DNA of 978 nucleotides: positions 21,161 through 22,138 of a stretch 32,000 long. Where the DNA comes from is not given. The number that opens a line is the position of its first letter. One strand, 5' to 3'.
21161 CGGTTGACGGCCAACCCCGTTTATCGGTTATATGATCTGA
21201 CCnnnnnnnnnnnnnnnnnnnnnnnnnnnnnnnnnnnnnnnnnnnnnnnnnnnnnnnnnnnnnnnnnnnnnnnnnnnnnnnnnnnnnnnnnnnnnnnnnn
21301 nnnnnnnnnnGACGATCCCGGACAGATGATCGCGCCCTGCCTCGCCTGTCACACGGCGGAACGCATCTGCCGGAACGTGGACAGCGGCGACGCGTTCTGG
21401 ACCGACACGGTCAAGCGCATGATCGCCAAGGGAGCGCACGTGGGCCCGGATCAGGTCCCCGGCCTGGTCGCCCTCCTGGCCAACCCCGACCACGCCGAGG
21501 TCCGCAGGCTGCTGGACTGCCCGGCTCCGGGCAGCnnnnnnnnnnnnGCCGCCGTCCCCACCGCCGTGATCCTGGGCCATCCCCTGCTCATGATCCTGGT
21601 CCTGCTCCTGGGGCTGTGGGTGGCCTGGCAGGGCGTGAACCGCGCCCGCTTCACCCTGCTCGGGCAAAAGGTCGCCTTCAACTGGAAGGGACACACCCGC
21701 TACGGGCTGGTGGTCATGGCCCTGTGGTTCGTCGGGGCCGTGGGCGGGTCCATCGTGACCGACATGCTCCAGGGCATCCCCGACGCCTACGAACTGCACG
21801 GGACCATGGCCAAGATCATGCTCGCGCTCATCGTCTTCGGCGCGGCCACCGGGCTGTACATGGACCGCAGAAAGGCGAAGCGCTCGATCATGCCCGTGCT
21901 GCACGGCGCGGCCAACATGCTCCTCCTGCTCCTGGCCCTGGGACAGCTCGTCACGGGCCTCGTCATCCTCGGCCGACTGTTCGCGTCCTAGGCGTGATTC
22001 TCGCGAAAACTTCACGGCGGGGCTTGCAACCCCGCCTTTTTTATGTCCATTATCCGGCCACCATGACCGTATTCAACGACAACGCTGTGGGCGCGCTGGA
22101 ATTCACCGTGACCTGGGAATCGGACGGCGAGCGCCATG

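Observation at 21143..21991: Minimal transmembrane electron wire: periplasmic monohaem c fused to a 4-helix, four-histidine (di-haem b-like) anchor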

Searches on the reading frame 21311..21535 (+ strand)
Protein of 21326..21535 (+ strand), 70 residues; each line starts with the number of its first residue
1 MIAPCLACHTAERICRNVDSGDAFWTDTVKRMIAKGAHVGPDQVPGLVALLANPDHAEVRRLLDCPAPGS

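Call 41: search_protein_families(library=pfam, proteins=[window:21326-21535:+], max_evalue=1)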
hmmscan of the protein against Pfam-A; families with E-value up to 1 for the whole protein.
seq(70 aa): 0 families

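Call 54: find_homologous_proteins(query=A7, max_evalue=0.001)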
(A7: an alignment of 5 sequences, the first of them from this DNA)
Query A7 (5 sequences) (75 aa, profile of the alignment): 15 proteins with E <= 0.001 among 6741 candidates.
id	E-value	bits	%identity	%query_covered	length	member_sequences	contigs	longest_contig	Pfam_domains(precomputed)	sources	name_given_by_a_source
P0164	1.0e-39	153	42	65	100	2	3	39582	PF09098.16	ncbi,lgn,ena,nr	ncbi:MAG: hypothetical protein JW920_05580 [Deltaproteobacteria bacterium]|nr:hypothetical protein [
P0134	3.5e-39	151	47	76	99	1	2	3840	-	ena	-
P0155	4.8e-37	144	41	75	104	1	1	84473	-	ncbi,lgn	-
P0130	4.2e-30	122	41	76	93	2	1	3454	-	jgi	-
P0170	1.1e-21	95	40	77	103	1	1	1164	-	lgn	-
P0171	5.6e-21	92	42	65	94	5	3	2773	-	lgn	-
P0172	6.4e-21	92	50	52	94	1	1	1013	-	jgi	jgi:cytochrome c5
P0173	1.2e-19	88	36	67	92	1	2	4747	-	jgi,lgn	jgi:uncharacterized protein (DUF2141 family)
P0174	7.8e-19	86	45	68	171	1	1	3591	PF09098.16,PF13442.12,PF00034.27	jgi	jgi:cytochrome c5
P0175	5.7e-18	83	41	84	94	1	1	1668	-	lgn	-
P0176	3.2e-15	74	38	75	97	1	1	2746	-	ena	-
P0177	1.1e-13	69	38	71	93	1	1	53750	-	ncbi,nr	ncbi:MAG: hypothetical protein C0418_00180 [Coriobacteriaceae bacterium]|nr:hypothetical protein [Co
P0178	1.1e-9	56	41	37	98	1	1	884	-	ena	-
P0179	2.2e-8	52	28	76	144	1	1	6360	PF12836.14,PF03934.20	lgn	-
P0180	2.0e-5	43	27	84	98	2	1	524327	-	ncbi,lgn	-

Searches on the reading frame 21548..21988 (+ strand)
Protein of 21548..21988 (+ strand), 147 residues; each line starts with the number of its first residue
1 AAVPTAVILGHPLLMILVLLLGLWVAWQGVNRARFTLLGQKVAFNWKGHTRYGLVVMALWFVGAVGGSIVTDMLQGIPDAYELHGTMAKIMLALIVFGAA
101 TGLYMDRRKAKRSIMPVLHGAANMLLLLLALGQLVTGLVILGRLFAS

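Call 34: search_solved_structures(query=A4, max_evalue=10, show_alignments=3)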
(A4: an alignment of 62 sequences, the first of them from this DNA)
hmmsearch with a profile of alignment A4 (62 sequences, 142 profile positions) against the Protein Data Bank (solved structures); distinct sequences matched with E-value up to 10: 4.
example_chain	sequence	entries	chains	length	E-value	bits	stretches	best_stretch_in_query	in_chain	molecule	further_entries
9jws_A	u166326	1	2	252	0.014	18.6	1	12-74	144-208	Bacteriorhodopsin-II-like protein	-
8xhw_A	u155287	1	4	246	0.014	18.6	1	12-74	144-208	Bacteriorhodopsin-II-like protein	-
13io_E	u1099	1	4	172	0.75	13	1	41-115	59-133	Calcium uniporter protein, mitochondrial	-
6wdn_C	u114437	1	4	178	0.81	12.9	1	41-115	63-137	Calcium uniporter protein, mitochondrial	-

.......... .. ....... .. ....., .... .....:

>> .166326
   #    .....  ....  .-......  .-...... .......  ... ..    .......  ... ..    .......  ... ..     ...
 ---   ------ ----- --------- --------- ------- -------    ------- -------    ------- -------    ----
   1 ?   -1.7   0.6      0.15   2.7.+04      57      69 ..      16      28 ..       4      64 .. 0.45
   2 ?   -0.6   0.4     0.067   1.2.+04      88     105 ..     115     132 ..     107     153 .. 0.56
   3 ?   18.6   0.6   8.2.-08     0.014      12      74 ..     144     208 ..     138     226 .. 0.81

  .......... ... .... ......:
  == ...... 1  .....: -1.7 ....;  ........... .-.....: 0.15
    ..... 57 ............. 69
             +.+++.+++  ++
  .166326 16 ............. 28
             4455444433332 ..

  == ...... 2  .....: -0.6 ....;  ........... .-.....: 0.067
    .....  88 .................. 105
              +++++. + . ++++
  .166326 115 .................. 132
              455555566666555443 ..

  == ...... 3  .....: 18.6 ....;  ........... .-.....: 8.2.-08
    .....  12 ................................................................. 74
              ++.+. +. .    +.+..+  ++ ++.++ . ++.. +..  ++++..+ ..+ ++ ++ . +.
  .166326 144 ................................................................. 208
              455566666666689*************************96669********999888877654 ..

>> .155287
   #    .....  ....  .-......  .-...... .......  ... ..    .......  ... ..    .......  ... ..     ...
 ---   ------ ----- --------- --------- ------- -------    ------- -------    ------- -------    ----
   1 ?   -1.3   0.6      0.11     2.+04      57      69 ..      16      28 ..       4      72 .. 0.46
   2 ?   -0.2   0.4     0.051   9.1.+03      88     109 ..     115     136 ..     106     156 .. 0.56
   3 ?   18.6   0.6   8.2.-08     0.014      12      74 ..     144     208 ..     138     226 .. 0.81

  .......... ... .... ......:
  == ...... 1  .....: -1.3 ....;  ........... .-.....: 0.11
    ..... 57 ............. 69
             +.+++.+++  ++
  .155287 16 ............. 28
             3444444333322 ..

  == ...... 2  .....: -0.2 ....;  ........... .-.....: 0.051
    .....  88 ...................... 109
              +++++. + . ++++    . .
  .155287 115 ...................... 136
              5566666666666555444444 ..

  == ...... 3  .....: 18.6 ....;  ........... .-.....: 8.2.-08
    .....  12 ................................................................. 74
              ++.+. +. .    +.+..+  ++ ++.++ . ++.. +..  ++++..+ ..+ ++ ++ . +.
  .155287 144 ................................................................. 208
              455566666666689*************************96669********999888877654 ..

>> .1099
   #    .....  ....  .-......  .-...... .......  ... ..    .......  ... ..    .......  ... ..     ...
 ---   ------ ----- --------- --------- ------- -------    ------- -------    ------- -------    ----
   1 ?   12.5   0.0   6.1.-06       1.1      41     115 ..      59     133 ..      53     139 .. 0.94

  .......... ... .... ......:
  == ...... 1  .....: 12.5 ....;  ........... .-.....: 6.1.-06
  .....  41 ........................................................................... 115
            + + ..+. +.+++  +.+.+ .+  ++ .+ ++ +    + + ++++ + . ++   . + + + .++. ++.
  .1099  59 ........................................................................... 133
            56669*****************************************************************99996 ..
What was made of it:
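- A profile search of PDB sequences found no b561 (call 34).
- Tried and rejected: The anchor profile found only chance hits to a rhodopsin and MCU (call 34).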

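Call 49: find_related_loci(query=A6, collection=metagenome_contigs, flank=3000)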
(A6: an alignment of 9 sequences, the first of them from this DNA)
Query A6 (147 aa) in metagenome_contigs; peptide patterns used: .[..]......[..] (x = any residue, [..] = any of these).
52 stretches matched a pattern; 19 encode a relative of the query (tblastn E <= 1e-3); 19 distinct loci.
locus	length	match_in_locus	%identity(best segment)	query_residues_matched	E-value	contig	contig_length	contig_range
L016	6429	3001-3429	73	1-143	2e-57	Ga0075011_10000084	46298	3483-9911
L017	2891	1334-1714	45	11-137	7e-30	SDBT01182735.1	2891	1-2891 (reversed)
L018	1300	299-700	38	5-138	1e-27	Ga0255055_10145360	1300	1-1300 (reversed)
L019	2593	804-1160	42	5-123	6e-26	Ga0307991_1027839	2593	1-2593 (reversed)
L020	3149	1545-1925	42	11-137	2e-25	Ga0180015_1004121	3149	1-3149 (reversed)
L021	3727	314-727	40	11-143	2e-24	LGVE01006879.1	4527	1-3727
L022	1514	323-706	35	11-138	1e-23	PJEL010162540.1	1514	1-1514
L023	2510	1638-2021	36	11-138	4e-23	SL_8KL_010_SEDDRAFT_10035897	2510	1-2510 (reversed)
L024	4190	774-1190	40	8-144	9e-23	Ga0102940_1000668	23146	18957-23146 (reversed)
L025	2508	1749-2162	41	11-143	2e-22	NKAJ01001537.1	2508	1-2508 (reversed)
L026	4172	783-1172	35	11-140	2e-22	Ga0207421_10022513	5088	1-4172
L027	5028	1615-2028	41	11-143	2e-22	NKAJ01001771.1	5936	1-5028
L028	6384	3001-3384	45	11-138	8e-21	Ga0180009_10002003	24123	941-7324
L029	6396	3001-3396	40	11-141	1e-19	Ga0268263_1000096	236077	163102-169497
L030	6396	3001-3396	35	7-138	2e-18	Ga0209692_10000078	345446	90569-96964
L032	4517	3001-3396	41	11-141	3e-14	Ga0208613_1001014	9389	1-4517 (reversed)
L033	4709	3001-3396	41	11-141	3e-14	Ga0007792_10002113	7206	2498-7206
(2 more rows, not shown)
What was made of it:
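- Tried and rejected: A narrower alignment worked (call 49).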

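Call 65: search_protein_families(library=pfam, proteins=[L029:853-2127:+, L029:2204-3001:+, L029:56-499:+, L029:519-842:+, L029:3535-4731:+, L029:1917-2984:-], max_evalue=0.001)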
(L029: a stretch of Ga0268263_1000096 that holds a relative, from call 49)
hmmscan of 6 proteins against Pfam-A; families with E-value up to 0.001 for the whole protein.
L029:853-2127:+ (424 aa): 4 families
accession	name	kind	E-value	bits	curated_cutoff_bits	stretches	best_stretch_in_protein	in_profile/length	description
PF00034.26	Cytochrom_C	-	5.1e-16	60.2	21.3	2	309-394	2-88/90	Cytochrome c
PF00116.26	COX2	-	6.2e-14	52.4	22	1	114-187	46-119/120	Cytochrome C oxidase subunit II, periplasmic domain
PF13442.11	Cytochrome_CBB3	-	9.3e-10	39.1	27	1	308-392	3-68/68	Cytochrome C oxidase, cbb3-type, subunit III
PF02790.20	COX2_TM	-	0.00014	22.4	22.8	1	18-69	25-77/88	Cytochrome C oxidase subunit II, transmembrane domain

L029:2204-3001:+ (266 aa): 0 families

L029:56-499:+ (147 aa): 1 family
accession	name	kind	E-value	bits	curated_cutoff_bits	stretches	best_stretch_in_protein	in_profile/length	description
PF00510.24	COX3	-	1.1e-15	58.7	23.8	1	6-145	129-255/258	Cytochrome c oxidase subunit III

L029:519-842:+ (107 aa): 1 family
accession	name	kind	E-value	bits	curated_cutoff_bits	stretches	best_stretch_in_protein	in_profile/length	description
PF03626.19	COX4_pro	-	2e-16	60.5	28.9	1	28-96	2-71/72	Prokaryotic Cytochrome C oxidase subunit IV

L029:3535-4731:+ (398 aa): 1 family
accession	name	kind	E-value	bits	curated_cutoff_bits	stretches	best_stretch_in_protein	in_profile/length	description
PF07690.21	MFS_1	-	3.8e-29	102.1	33.4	1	20-326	3-315/347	Major Facilitator Superfamily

L029:1917-2984:- (355 aa): 0 families

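Call 70: predict_structure(alignment_id=A4)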
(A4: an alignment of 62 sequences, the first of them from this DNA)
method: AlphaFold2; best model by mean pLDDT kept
length: 147 residues; sequences in the alignment: 62
mean_pLDDT: 93.8   pTM: 0.87
mean pLDDT of the five models: 93.8, 93.0, 92.5, 92.4, 92.3
residues with pLDDT >= 90: 120; 70-90: 23; 50-70: 4; < 50: 0
segments of 3 or more residues with pLDDT < 50: none
pLDDT, mean of each block of 10 residues (from residue 1): 87 97 98 96 97 98 93 76 93 98 96 94 98 95 89
secondary structure, 60 per line:
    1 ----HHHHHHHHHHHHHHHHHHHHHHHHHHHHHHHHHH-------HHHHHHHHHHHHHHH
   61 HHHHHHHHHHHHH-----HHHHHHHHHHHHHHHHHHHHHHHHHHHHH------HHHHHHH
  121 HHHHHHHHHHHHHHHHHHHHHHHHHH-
elements in order: H5-38 H46-73 H79-107 H114-146
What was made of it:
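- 21560..21988 (+): Four-helix membrane domain (DUF4079, b561-core-like), residues 120-262. Putative haem b ligands are His126 (21578-21580), His164 (21692-21694), His199 (21797-21799) and His234 (21902-21904). AF2 of this domain alone gives pLDDT 93.8 and pTM 0.87 with four helices (call 70).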

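Call 73: fold_search(model_id=the predicted structure, library=pdb)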
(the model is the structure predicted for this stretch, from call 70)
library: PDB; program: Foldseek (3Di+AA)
matches with E <= 10: 331; with E <= 0.001: 0
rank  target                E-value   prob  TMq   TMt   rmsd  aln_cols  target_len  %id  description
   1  6egc                  2.2e-01  1.00  0.72  0.72   3.4       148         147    9  Single-chain version of 2L4HC2_23 (PDB 5J0K) (released 2019-05-29)
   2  6uth_a                5.0e-01  0.41  0.36  0.28   9.5       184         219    9  Allosteric coupling between alpha-rings of 20S proteasome, 20S proteasome singly capped with a PA26/E102A_PANc, togeth (released 2020-09-09)
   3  7ate_C                5.3e-01  0.90  0.53  0.33   4.4       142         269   14  Cytochrome c oxidase structure in P-state (released 2021-12-01)
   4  8tn1_A                5.5e-01  0.96  0.64  0.64   4.0       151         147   10  De novo designed protein binds poly ADP ribose polymerase inhibitors (PARPi) - apo (released 2024-04-24)
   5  8ce1_C                6.5e-01  0.41  0.33  0.25   7.1       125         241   14  Cytochrome c maturation complex CcmABCD (released 2023-09-06)
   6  3jrm_O                6.5e-01  0.21  0.28  0.21  10.1       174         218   11  Crystal structure of archaeal 20S proteasome in complex with mutated P26 activator (released 2009-11-03)
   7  3jse_O                7.2e-01  0.20  0.27  0.20  10.3       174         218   11  Crystal structure of archaeal 20S proteasome in complex with mutated P26 activator (released 2009-11-03)
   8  4v7f_o                7.2e-01  0.15  0.22  0.12  10.7       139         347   16  Arx1 pre-60S particle. (released 2014-07-09)
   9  6xmj_Q                7.6e-01  0.28  0.31  0.26   9.8       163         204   10  Human 20S proteasome bound to an engineered 11S (PA26) activator (released 2020-07-22)
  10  1m56_C                8.0e-01  0.80  0.49  0.31   4.7       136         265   10  Structure of cytochrome c oxidase from Rhodobactor sphaeroides (Wild Type) (released 2002-08-28)
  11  8ubg_A                8.0e-01  0.72  0.49  0.35   8.2       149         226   15  DpHF19 filament (released 2024-04-10)
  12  6xmj_O                8.8e-01  0.23  0.32  0.27   9.5       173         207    9  Human 20S proteasome bound to an engineered 11S (PA26) activator (released 2020-07-22)
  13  8dt0_A                9.8e-01  0.87  0.57  0.59   4.8       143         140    9  Scaffolding protein functional sites using deep learning (released 2022-08-10)
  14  7au3_C                9.8e-01  0.82  0.54  0.33   4.3       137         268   18  Cytochrome c oxidase structure in F-state (released 2021-12-01)
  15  9n0i_A                1.0e+00  0.72  0.47  0.54   6.7       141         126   12  Crystal structure of KABLE double mutant (Lys14Pro, Leu20Trp) (released 2025-08-20)
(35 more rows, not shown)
